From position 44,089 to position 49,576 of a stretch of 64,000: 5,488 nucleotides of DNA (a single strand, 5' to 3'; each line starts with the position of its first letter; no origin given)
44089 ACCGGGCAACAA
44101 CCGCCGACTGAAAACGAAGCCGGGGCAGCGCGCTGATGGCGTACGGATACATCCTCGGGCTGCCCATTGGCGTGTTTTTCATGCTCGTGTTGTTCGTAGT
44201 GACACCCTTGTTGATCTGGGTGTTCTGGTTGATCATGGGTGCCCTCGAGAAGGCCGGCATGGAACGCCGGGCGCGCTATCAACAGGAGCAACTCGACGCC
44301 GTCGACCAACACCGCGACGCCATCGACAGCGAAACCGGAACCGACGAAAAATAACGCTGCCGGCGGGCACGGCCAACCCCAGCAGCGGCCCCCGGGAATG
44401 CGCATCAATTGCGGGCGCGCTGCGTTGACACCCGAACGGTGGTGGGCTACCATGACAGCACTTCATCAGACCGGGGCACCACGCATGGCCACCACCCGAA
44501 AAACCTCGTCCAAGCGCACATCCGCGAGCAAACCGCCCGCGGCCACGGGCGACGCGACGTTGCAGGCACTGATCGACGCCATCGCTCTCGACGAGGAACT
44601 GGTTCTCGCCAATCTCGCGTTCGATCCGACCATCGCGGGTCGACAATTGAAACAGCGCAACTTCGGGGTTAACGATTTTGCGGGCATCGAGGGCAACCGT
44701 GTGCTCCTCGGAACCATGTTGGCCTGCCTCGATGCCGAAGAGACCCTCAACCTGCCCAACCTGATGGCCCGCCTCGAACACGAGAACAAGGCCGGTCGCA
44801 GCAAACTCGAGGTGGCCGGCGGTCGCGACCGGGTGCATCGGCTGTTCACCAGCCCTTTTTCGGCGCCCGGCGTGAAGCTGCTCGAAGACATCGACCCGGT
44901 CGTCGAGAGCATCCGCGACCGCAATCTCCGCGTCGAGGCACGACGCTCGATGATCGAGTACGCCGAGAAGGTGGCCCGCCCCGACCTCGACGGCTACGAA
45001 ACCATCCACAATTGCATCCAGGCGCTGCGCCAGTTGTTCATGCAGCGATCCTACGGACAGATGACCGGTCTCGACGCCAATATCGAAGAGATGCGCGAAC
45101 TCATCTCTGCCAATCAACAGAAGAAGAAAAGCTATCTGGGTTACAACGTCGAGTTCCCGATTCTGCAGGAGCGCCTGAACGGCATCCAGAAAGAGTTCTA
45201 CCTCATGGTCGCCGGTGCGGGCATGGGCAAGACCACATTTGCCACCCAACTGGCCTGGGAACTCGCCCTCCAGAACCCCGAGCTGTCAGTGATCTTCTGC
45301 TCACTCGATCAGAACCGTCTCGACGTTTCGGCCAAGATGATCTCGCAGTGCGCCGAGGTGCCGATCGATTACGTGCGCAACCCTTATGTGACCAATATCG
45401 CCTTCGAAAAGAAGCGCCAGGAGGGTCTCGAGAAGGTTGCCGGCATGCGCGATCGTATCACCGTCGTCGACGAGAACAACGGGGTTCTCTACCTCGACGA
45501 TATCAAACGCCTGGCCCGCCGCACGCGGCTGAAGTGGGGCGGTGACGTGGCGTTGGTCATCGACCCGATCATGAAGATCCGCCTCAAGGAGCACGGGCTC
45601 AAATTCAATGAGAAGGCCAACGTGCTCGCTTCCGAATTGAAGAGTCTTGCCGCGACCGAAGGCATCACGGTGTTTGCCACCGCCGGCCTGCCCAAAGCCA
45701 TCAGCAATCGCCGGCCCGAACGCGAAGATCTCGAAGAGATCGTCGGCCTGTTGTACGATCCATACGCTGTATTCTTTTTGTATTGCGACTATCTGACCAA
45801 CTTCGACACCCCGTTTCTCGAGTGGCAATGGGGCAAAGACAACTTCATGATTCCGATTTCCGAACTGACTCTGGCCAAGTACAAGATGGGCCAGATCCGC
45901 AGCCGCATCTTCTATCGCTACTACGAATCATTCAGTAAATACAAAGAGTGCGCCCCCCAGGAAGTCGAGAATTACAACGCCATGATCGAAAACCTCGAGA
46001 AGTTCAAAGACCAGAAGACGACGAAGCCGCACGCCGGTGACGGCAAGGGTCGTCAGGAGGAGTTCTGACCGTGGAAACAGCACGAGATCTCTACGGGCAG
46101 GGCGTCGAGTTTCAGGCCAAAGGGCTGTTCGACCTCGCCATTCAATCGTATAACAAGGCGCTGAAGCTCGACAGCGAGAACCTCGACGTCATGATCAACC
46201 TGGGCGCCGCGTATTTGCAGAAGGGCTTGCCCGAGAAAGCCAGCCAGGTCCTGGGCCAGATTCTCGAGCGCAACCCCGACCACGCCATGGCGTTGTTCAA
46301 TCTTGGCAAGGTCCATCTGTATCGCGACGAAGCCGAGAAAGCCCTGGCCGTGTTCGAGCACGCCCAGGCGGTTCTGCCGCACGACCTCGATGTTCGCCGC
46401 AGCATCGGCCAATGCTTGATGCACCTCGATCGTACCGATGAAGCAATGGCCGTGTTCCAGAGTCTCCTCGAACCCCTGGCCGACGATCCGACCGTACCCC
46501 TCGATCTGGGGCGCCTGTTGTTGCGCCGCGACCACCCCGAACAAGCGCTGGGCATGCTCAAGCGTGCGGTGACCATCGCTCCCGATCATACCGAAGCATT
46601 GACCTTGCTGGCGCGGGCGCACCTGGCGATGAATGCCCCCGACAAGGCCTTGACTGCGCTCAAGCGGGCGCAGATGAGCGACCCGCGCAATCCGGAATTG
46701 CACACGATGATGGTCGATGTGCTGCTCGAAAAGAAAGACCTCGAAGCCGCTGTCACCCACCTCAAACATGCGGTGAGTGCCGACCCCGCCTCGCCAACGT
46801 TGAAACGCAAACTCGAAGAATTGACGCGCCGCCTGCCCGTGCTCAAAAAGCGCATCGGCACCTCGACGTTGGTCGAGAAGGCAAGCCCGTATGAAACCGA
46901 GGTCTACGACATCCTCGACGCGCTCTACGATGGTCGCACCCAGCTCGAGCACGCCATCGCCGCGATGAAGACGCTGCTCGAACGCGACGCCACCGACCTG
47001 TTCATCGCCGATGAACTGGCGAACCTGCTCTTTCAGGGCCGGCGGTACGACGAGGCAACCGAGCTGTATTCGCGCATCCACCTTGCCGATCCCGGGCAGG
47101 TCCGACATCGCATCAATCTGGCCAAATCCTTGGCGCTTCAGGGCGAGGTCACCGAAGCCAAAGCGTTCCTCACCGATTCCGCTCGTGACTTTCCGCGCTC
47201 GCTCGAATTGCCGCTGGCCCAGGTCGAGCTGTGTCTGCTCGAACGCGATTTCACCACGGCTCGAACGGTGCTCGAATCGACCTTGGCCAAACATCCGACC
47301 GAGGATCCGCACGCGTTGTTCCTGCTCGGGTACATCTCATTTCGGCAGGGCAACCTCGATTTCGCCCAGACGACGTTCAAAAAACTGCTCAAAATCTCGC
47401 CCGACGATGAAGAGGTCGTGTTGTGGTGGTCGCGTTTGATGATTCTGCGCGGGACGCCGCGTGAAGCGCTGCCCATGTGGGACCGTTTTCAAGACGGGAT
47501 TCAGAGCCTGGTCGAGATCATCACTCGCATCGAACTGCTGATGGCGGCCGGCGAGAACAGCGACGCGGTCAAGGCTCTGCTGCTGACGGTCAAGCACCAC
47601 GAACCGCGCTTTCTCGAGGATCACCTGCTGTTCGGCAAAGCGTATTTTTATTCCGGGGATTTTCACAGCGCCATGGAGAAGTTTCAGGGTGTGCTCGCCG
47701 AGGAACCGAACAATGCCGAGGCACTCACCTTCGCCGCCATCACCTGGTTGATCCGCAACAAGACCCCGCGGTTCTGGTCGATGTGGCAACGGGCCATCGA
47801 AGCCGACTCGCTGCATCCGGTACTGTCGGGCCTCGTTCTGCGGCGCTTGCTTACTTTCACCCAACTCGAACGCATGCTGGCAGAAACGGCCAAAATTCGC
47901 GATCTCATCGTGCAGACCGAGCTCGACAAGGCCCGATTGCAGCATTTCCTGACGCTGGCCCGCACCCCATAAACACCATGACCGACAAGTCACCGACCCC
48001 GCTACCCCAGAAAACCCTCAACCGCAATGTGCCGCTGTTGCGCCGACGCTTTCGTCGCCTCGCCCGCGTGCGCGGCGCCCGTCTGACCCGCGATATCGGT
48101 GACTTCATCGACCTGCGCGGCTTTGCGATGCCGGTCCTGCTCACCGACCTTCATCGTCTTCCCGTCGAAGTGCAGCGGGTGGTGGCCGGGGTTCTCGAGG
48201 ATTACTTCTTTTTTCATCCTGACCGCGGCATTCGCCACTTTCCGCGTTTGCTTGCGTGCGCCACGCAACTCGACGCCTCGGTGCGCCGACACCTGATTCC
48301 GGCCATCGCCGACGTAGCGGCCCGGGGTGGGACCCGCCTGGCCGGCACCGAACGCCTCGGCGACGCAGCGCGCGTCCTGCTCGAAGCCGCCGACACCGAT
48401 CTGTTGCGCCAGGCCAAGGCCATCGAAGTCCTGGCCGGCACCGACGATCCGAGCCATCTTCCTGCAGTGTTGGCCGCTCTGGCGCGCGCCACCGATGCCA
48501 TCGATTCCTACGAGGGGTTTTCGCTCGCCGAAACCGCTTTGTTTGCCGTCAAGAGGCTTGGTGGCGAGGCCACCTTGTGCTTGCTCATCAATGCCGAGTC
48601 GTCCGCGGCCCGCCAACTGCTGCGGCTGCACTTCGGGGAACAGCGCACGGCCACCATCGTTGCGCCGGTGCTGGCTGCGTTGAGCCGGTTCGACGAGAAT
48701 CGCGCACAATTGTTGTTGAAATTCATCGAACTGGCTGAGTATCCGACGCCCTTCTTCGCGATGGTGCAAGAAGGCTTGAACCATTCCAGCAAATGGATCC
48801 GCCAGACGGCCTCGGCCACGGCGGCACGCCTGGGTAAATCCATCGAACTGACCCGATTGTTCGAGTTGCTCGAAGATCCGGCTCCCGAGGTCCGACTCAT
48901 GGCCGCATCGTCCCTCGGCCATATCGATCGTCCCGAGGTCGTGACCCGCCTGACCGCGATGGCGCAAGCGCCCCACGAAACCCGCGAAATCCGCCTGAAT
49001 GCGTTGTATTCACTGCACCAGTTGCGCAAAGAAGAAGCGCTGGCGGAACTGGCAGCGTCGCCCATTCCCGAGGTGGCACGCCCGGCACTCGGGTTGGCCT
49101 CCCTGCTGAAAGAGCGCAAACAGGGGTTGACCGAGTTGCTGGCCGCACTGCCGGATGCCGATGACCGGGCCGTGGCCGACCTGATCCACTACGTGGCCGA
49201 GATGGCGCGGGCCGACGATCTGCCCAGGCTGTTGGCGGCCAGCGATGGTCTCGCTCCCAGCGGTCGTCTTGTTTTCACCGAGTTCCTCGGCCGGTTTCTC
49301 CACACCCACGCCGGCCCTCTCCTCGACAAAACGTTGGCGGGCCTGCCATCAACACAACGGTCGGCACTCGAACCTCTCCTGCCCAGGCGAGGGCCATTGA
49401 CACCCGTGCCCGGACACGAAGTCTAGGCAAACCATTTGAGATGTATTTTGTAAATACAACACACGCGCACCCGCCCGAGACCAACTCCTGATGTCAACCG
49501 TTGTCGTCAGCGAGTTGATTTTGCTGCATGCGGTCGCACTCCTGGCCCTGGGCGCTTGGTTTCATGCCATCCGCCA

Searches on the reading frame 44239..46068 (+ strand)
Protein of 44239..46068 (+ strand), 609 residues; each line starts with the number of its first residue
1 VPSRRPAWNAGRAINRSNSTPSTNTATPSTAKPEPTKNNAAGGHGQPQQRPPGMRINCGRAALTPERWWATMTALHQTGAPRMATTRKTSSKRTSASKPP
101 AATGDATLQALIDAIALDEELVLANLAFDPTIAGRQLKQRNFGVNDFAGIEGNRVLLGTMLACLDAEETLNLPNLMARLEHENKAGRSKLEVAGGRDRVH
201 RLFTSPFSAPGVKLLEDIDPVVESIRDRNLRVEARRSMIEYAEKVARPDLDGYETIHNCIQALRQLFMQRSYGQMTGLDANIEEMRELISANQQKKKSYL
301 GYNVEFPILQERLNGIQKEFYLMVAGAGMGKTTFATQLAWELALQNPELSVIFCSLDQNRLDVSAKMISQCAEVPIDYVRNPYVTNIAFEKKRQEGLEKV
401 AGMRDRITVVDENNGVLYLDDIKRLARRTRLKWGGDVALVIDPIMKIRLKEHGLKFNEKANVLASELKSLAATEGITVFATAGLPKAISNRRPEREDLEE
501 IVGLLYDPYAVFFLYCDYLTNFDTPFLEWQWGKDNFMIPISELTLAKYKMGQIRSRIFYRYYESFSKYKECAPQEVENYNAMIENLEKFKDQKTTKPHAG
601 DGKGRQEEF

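Call 45: search_protein_families(library=pfam, proteins=[window:44239-46068:+], max_evalue=0.001)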
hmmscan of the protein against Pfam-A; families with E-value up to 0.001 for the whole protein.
window:44239-46068:+ (609 aa): 2 families
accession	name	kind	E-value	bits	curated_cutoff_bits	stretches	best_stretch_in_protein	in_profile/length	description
PF03796.21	DnaB_C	-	5.1e-18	65.8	27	1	303-568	3-253/255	DnaB-like helicase C terminal domain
PF13481.12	AAA_25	-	3.9e-05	23.8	27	1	302-482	15-188/195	AAA domain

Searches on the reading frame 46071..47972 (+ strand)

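Call 45: search_protein_families(library=pfam, proteins=[window:46071-47972:+], max_evalue=0.001)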
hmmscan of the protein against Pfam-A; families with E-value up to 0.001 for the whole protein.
window:46071-47972:+ (633 aa): 33 families (the best 25 are shown)
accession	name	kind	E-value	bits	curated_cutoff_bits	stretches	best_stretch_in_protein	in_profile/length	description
PF14559.12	TPR_19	-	2e-54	182.3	25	5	151-214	2-65/68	Tetratricopeptide repeat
PF13432.12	TPR_16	-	4.9e-42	142.4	32.7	4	144-208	1-65/65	Tetratricopeptide repeat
PF07719.23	TPR_2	-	6.7e-41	135.5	27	1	414-446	2-34/34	Tetratricopeptide repeat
PF13428.12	TPR_14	-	8.6e-41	134.6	23.5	1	144-183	5-44/44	Tetratricopeptide repeat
PF00515.34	TPR_1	-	2.4e-33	113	27.8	1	7-37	4-34/34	Tetratricopeptide repeat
PF13181.12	TPR_8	-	1.1e-31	106.7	25.7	0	414-446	2-34/34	Tetratricopeptide repeat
PF13414.12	TPR_11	-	2.3e-27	94.9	26.8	1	16-52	6-42/42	TPR repeat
PF23914.1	TPR_CcmH_CycH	-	2.5e-25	89.6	42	2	20-105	66-154/158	Cytochrome c-type biogenesis protein H TPR domain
PF13174.12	TPR_6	-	2.7e-24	84.6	26.3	0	415-445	2-32/33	Tetratricopeptide repeat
PF12895.13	ANAPC3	-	2.4e-23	82.6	27.2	1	158-231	7-79/82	Anaphase-promoting complex, cyclosome, subunit 3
PF13431.12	TPR_17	-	2.5e-22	77.6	24.4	0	63-92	4-33/34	Tetratricopeptide repeat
PF13424.12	TPR_12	-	3.8e-21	75.5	30.1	2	41-101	6-74/77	Tetratricopeptide repeat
PF13371.12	TPR_9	-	3.2e-18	65.9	35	2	80-141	3-64/73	Tetratricopeptide repeat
PF13176.12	TPR_7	-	3.5e-18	64.5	27.9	0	176-209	1-36/36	Tetratricopeptide repeat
PF25064.1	ARM_TT21_5th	-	2.4e-16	60.5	27.8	0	212-273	5-66/117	TT21 fifth ARM repeats domain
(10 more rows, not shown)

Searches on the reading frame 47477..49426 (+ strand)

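Call 45: search_protein_families(library=pfam, proteins=[window:47477-49426:+], max_evalue=0.001)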
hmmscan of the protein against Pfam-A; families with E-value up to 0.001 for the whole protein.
window:47477-49426:+ (649 aa): 2 families
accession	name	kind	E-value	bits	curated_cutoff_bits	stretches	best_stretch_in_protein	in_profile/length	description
PF13646.12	HEAT_2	-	2.7e-17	63.3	27.7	2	432-513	6-87/88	HEAT repeats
PF02985.28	HEAT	-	4.2e-07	30.1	23.5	0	460-483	4-27/31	HEAT repeat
